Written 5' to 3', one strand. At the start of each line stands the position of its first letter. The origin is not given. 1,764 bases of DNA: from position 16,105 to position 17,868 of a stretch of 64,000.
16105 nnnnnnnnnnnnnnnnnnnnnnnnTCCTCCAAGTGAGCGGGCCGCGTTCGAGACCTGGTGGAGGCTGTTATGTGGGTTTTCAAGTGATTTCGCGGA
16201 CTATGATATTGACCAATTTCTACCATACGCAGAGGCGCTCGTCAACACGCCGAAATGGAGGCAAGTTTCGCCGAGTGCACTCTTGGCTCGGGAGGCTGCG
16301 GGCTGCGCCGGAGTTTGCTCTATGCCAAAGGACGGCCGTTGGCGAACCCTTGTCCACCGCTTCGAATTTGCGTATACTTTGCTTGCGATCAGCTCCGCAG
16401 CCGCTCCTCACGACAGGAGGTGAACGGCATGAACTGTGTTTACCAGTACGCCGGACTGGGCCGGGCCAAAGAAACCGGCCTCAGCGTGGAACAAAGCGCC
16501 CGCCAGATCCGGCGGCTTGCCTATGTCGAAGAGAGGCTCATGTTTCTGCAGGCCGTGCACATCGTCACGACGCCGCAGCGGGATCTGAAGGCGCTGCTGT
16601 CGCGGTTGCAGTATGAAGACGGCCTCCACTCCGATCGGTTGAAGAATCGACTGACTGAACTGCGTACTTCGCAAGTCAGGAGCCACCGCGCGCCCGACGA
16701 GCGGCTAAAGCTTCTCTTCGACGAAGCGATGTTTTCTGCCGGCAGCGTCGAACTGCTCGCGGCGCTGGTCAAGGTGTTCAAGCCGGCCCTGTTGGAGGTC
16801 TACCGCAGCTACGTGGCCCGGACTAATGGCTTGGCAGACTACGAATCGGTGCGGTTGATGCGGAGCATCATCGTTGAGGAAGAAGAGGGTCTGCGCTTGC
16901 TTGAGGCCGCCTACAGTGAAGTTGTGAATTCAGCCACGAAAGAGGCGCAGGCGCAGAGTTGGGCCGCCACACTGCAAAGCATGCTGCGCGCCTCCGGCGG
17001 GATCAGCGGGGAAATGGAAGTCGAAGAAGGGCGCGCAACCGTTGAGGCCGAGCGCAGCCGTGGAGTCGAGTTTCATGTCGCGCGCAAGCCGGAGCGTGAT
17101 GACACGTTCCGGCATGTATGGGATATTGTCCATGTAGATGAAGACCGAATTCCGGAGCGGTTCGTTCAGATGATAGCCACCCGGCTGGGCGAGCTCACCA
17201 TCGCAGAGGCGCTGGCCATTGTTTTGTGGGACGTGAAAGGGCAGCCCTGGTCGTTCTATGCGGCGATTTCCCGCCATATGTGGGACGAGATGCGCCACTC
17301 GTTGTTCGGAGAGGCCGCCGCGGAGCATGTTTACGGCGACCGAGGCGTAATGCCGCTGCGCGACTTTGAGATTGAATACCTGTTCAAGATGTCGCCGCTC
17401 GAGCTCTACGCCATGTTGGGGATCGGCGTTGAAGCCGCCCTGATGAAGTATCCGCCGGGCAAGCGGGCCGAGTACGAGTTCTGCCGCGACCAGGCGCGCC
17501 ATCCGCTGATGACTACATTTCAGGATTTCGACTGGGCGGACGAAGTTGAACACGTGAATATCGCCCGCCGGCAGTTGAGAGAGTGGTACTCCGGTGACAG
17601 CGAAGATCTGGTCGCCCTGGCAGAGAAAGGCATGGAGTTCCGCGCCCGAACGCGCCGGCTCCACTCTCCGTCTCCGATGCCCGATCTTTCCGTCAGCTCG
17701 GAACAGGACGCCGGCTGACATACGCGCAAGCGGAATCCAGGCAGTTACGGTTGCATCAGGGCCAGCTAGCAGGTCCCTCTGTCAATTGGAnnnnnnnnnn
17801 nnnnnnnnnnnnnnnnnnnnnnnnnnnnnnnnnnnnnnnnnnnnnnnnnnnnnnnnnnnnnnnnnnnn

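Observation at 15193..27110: Oxygenase-heavy sugar or sugar-acid locus: four PhyH dioxygenases and a diiron protein around a dehydratase/aldolase core, with no dehydrogenase and no regulator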

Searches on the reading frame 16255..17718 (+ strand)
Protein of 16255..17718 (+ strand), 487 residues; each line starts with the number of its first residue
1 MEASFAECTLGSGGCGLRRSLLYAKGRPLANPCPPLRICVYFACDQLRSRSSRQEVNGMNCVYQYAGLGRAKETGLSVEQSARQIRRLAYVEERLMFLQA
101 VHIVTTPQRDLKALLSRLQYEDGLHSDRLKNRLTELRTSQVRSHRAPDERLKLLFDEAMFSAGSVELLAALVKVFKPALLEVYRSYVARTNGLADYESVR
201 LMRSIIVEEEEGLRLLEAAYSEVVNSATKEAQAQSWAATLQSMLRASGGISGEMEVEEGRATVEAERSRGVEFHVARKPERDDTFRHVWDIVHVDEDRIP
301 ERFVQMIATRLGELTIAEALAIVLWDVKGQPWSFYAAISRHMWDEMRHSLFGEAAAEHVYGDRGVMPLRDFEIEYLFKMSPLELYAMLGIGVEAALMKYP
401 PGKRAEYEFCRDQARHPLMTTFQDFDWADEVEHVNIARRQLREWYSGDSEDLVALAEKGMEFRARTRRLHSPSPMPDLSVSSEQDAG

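Call 4: search_protein_families(library=pfam, proteins=[window:16255-17718:+], max_evalue=0.01)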
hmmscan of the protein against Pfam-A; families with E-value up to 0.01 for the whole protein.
window:16255-17718:+ (487 aa): 0 families

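Call 7: search_protein_families(library=ncbifam, proteins=[window:16426-17718:+], max_evalue=0.01)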
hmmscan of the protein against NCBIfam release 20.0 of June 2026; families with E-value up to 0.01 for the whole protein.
window:16426-17718:+ (430 aa): 0 families

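Call 8: search_solved_structures(query=window:16426-17718:+, max_evalue=10)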
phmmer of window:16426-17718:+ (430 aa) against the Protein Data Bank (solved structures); distinct sequences matched with E-value up to 10: 0.

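Call 9: find_homologous_proteins(query=window:16426-17718:+, max_evalue=0.001)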
Query window:16426-17718:+ (430 aa): 485 proteins with E <= 0.001 among 8000 candidates; the best 120 are listed.
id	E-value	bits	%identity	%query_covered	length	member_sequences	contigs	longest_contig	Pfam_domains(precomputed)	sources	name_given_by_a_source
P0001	9.7e-281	949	100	100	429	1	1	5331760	-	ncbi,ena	-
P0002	8.4e-253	857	89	100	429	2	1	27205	-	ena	-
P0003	3.6e-252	855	90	100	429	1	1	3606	-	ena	-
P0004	1.3e-250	850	89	100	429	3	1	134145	-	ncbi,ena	-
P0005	1.6e-242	823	86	100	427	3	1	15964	-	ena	-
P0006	2.1e-227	773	80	100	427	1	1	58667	-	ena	-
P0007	3.9e-225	766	81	100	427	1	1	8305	-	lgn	-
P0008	5.4e-225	765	81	99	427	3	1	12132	-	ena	-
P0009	3.2e-224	763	80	100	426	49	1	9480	-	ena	-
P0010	5.0e-224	762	81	99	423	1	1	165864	-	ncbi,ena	-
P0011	6.4e-219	745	81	98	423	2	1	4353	-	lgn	-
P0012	1.7e-218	744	79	99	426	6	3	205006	-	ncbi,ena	-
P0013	4.1e-218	743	80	98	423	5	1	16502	-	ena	-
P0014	4.8e-216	736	80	98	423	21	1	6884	-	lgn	-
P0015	4.2e-210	716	76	98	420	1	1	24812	-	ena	-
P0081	5.6e-167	574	61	98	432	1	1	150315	-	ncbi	ncbi:MAG: hypothetical protein R2844_12585 [Caldilineales bacterium]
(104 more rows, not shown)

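Call 11: find_encoding_contigs(protein=P0001, flank=10000, max_places=2)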
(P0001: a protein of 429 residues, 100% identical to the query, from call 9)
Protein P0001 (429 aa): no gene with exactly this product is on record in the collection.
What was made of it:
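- Tried and rejected: Looking up the window's own UNK430 protein (P0001) found no record (call 11).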

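Call 12: find_encoding_contigs(protein=P0081, flank=10000, max_places=2)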
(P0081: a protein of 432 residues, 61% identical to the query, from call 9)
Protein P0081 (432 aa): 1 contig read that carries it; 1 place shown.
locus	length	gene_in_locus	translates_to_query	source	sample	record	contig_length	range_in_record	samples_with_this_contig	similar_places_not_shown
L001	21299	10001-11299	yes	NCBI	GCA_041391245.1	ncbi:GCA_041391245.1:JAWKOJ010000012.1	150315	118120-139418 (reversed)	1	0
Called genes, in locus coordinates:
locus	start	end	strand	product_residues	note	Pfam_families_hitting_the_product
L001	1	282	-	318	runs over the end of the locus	PF20030:bpMoxR, PF00004:AAA, PF07726:AAA_3, PF07728:AAA_5, PF17863:AAA_lid_2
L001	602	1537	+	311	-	PF13489:Methyltransf_23 (weak), PF01209:Ubie_methyltran (faint), PF08241:Methyltransf_11, PF08242:Methyltransf_12, PF13649:Methyltransf_25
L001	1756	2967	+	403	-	PF00575:S1, PF13509:S1_2 (faint), PF18614:RNase_II_C_S1 (faint), PF00575:S1, PF24685:OB_RRP5_4th (faint), PF00575:S1, PF23459:S1_RRP5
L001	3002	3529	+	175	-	PF02559:CarD_TRCF_RID, PF21095:CarD_C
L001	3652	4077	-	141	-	-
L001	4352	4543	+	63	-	-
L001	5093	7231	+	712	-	PF03190:Thioredox_DsbH, PF13899:Thioredoxin_7, PF07470:Glyco_hydro_88 (faint)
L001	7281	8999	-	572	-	PF08220:HTH_DeoR, PF08279:HTH_11 (weak), PF00532:Peripla_BP_1 (faint), PF13407:Peripla_BP_4, PF00455:DeoRC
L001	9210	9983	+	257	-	PF00106:adh_short, PF08659:KR, PF13561:adh_short_C2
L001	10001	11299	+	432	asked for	-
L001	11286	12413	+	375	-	PF01208:URO-D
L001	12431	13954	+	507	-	PF07881:Fucose_iso_N1 (weak), PF02952:Fucose_iso_C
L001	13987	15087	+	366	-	PF14486:DUF4432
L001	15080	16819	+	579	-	PF08240:ADH_N (weak), PF00107:ADH_zinc_N (weak)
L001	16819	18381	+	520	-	PF00370:FGGY_N, PF02782:FGGY_C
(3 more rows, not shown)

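Call 13: find_related_loci(query=window:16426-17718:+, collection=genome_contigs, flank=10000)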
Query window:16426-17718:+ (430 aa) in genome_contigs; peptide patterns used: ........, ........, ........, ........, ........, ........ (x = any residue, [..] = any of these).
527 stretches matched a pattern; 485 encode a relative of the query (tblastn E <= 1e-3); the best 80 are kept; 80 distinct loci.
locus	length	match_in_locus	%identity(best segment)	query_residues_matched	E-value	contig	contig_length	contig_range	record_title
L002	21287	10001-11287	87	2-430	0e+0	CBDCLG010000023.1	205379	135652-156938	MAG: Caldilineaceae bacterium isolate 0ff925dc-6b74-4446-9203-77b5ed868497 genome assembly, contig: contig_23, whole gen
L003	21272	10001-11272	81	2-427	0e+0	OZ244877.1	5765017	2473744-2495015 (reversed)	MAG: Caldilineaceae bacterium isolate 0e9cf59c-3ae2-4fcc-b9d8-336f82ec9d6e genome assembly, chromosome: 1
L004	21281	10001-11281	80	1-429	0e+0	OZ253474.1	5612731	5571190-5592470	MAG: Caldilineaceae bacterium isolate 7c7c1193-bf75-4e40-864d-2741339ee042 genome assembly, chromosome: 1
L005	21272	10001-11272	81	1-426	0e+0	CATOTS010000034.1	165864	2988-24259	MAG: uncultured Caldilineaceae bacterium isolate 89edc99b-a254-4a58-8b99-7cf6359c985e genome assembly, contig: contig_34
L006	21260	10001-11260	75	2-424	0e+0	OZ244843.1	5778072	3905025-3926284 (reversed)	MAG: Caldilineaceae bacterium isolate 612c1115-7bee-47f5-8639-a20ad7d78505 genome assembly, chromosome: 1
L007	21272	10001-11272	74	2-428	0e+0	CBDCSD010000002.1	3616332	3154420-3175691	MAG: Caldilineaceae bacterium isolate c8244fc0-ec89-46dc-8875-79b2ccc2d134 genome assembly, contig: contig_2, whole geno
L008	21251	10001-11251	76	2-421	0e+0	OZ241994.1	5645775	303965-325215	MAG: Caldilineaceae bacterium isolate 6436e655-f5e1-402a-b016-8a07f7acbd14 genome assembly, chromosome: 1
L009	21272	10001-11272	79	1-426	0e+0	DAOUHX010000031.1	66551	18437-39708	MAG TPA_asm: Caldilineaceae bacterium isolate S2_117 k129_300603, whole genome shotgun sequence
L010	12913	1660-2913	74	2-422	0e+0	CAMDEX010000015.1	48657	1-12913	MAG: Litorilinea aerophila isolate TH-08apr19-264 genome assembly, contig: TH-08apr19-C1646, whole genome shotgun sequen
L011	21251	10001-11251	75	2-421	0e+0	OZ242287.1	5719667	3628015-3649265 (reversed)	MAG: Caldilineaceae bacterium isolate 1f2d9544-db45-42e4-9b45-a787f01c63b2 genome assembly, chromosome: 1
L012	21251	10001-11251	74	2-421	0e+0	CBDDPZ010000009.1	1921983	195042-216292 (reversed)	MAG: Caldilineaceae bacterium isolate f93c2c69-6aeb-4345-88ba-e13d141334d7 genome assembly, contig: contig_9, whole geno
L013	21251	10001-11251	73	2-421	0e+0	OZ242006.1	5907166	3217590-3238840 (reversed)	MAG: Caldilineaceae bacterium isolate bae19857-78f1-445b-b865-dfd914d151a3 genome assembly, chromosome: 1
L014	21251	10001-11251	75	2-421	0e+0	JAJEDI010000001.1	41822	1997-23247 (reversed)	MAG: Caldilineaceae bacterium isolate jk18xAbins.63 k141_103748, whole genome shotgun sequence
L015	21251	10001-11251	75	2-421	0e+0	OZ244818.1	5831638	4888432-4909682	MAG: Caldilineaceae bacterium isolate bc376db2-45c5-4916-aed5-235db30d71dd genome assembly, chromosome: 1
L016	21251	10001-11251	76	2-421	0e+0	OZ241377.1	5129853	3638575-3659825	MAG: Caldilineaceae bacterium isolate c48d8a7a-b77d-4314-8545-a86a2dcb4724 genome assembly, chromosome: 1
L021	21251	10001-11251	76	2-421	0e+0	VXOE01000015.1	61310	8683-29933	MAG: Caldilineaceae bacterium SB0662_bin_25 NODE_518_length_61310_cov_77.396768, whole genome shotgun sequence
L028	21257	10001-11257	73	2-423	0e+0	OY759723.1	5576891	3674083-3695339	MAG: Caldilineaceae bacterium isolate cb27a3f3-5ea9-4825-a433-acfe24f43893 genome assembly, chromosome: 1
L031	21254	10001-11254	58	2-422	5e-170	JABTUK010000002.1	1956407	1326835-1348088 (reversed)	MAG: Anaerolineales bacterium isolate H5_CFX5 seq002, whole genome shotgun sequence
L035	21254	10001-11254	58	2-422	5e-162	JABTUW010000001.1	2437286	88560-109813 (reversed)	MAG: Anaerolineales bacterium isolate H5_CFX7 seq001, whole genome shotgun sequence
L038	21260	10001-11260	57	2-424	5e-158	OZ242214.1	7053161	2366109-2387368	MAG: Candidatus Latescibacterota bacterium isolate f171f34e-caa5-40bf-9919-1f3307ea572d genome assembly, chromosome: 1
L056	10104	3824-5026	42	7-416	1e-96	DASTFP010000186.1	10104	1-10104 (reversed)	MAG TPA_asm: Terrimicrobiaceae bacterium isolate SMAG_U7 k141_810886, whole genome shotgun sequence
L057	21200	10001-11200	42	7-415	2e-96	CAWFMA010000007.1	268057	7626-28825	MAG: uncultured Verrucomicrobiae bacterium isolate MFD06298.bin.1.21 genome assembly, contig: contig_23318, whole genome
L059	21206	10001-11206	42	7-415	8e-92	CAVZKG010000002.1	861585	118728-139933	MAG: uncultured Verrucomicrobiae bacterium isolate MFD04463.bin.1.65 genome assembly, contig: contig_23071, whole genome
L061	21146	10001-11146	38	5-384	2e-75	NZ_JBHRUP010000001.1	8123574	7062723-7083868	Paenibacillus sepulcri strain CCM 7311 contig_1, whole genome shotgun sequence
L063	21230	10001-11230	37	1-407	1e-74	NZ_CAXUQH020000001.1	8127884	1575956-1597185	Paenibacillus sp. LjRoot153 LJR153c1, whole genome shotgun sequence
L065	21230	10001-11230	37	1-407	2e-73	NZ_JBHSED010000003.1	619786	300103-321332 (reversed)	Cohnella boryungensis strain CCUG 59598 velvet_auto_127_3, whole genome shotgun sequence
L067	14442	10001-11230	36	1-407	3e-73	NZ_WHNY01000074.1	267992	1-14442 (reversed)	Paenibacillus plantarum strain LMG 31461 Contig_84_91.6415, whole genome shotgun sequence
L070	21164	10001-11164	36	1-386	6e-72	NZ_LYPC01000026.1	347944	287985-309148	Paenibacillus pectinilyticus strain KCTC13222 scaffold3, whole genome shotgun sequence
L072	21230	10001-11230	36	1-407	1e-71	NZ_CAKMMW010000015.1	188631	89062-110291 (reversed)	Paenibacillus allorhizoplanae strain CIP 111891, whole genome shotgun sequence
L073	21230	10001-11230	35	1-407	2e-70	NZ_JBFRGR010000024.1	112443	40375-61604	Paenibacillus sp. 2RAB27 SCAFFOLD_23, whole genome shotgun sequence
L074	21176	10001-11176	34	4-392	1e-69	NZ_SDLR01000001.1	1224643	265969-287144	Ammoniphilus sp. YIM 78166 Scaffold1, whole genome shotgun sequence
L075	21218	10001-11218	34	5-407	5e-70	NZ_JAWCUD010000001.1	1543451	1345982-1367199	Paenibacillus violae strain PFR10 contig1, whole genome shotgun sequence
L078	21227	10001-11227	34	2-407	7e-70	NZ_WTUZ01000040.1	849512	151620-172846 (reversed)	Paenibacillus silvestris strain 5J-6 C731, whole genome shotgun sequence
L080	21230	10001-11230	36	1-407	2e-68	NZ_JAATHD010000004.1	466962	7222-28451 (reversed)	Paenibacillus sp. HB172176 scaffold4, whole genome shotgun sequence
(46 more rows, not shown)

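Call 19: search_protein_families(library=pfam, proteins=[L063:11302-12177:+, L078:9073-9879:-, L073:9190-9885:+, L072:8319-8951:-, L067:5625-7709:+, L056:1818-2849:-, L057:11328-12350:+, L057:12351-13337:+, L070:16444-17220:+, L056:2896-3789:+], max_evalue=0.001)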
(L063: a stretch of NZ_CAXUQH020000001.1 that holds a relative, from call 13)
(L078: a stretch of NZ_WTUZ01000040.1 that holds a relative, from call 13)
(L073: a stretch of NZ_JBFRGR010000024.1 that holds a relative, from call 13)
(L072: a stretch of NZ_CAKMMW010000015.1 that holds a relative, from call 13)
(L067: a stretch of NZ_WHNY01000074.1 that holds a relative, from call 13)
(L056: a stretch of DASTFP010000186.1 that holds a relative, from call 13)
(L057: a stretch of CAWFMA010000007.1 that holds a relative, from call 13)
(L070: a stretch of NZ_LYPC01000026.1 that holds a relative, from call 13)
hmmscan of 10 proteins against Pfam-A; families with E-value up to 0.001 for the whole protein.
L063:11302-12177:+ (291 aa): 1 family
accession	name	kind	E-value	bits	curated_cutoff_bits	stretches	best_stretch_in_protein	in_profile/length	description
PF01261.30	AP_endonuc_2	-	6.8e-07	29.7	31.1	1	46-188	2-169/249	Xylose isomerase-like TIM barrel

L078:9073-9879:- (268 aa): 3 families
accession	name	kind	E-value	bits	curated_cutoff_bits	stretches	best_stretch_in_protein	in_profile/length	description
PF12833.13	HTH_18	-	3.7e-20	72.4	33.6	1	185-263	1-79/80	Helix-turn-helix domain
PF00165.29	HTH_AraC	-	7.9e-12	45.4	26.6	1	233-263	13-42/42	Bacterial regulatory helix-turn-helix proteins, AraC family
PF02311.25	AraC_binding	-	5.8e-07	29.8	21.1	1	22-99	10-87/135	AraC-like ligand binding domain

L073:9190-9885:+ (231 aa): 0 families

L072:8319-8951:- (210 aa): 1 family
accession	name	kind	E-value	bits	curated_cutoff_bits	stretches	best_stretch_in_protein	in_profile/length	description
PF10067.14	DUF2306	-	5e-27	95.3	31.6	1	49-166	3-121/147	Predicted membrane protein (DUF2306)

L067:5625-7709:+ (694 aa): 1 family
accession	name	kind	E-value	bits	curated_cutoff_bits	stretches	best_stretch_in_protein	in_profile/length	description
PF00999.27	Na_H_Exchanger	-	2.7e-50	171.7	26.2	1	29-430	4-369/375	Sodium/hydrogen exchanger, transmembrane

L056:1818-2849:- (343 aa): 6 families
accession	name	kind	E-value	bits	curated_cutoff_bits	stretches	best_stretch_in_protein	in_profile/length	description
PF13377.12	Peripla_BP_3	-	6.5e-11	43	26.5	1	203-343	10-167/167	Periplasmic binding protein-like domain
PF13407.12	Peripla_BP_4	-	3e-06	27.4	35.1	1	179-296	96-224/258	Periplasmic binding protein domain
PF12802.13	MarR_2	-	1.6e-05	25.4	27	1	38-76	16-53/61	MarR family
PF00392.27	GntR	-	2.5e-05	24.3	27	1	22-83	3-64/64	Bacterial regulatory proteins, gntR family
PF09397.16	FtsK_gamma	-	0.00056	20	30.6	0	43-80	19-56/63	Ftsk gamma domain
PF08279.18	HTH_11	-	0.00079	19.7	25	0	40-73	12-46/55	HTH domain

L057:11328-12350:+ (340 aa): 2 families
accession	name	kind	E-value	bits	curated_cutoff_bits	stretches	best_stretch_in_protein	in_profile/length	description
PF13407.12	Peripla_BP_4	-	3.3e-45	155.1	35.1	1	63-309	9-256/258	Periplasmic binding protein domain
PF00532.27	Peripla_BP_1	-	1.5e-05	25.1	22.2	1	62-183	11-129/281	Periplasmic binding proteins and sugar binding domain of LacI family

L057:12351-13337:+ (328 aa): 1 family
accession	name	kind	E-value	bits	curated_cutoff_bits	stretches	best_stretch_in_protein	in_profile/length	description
PF02653.21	BPD_transp_2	-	5.1e-46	157.4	26.8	1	43-314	2-269/269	Branched-chain amino acid transport system / permease component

L070:16444-17220:+ (258 aa): 4 families
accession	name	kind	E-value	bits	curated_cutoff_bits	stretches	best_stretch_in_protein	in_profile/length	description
PF00005.33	ABC_tran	-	1.6e-36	126.4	25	1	25-161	1-136/137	ABC transporter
PF13304.12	AAA_21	-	2.9e-07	31.3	27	0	39-80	3-42/304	AAA domain, putative AbiEii toxin, Type IV TA system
PF20703.3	nSTAND1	-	0.0002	21.5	27.1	1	20-58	18-54/379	Novel STAND NTPase 1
PF13401.12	AAA_22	-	0.00036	21.3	27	1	34-159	4-92/130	AAA domain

L056:2896-3789:+ (297 aa): 2 families
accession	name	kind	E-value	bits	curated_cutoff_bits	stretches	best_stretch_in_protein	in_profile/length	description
PF00480.26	ROK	-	4.2e-42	145.1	22.9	1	7-293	2-291/294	ROK family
PF01869.26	BcrAD_BadFG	-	3.4e-05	24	31.5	1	7-61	1-58/271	BadF/BadG/BcrA/BcrD ATPase family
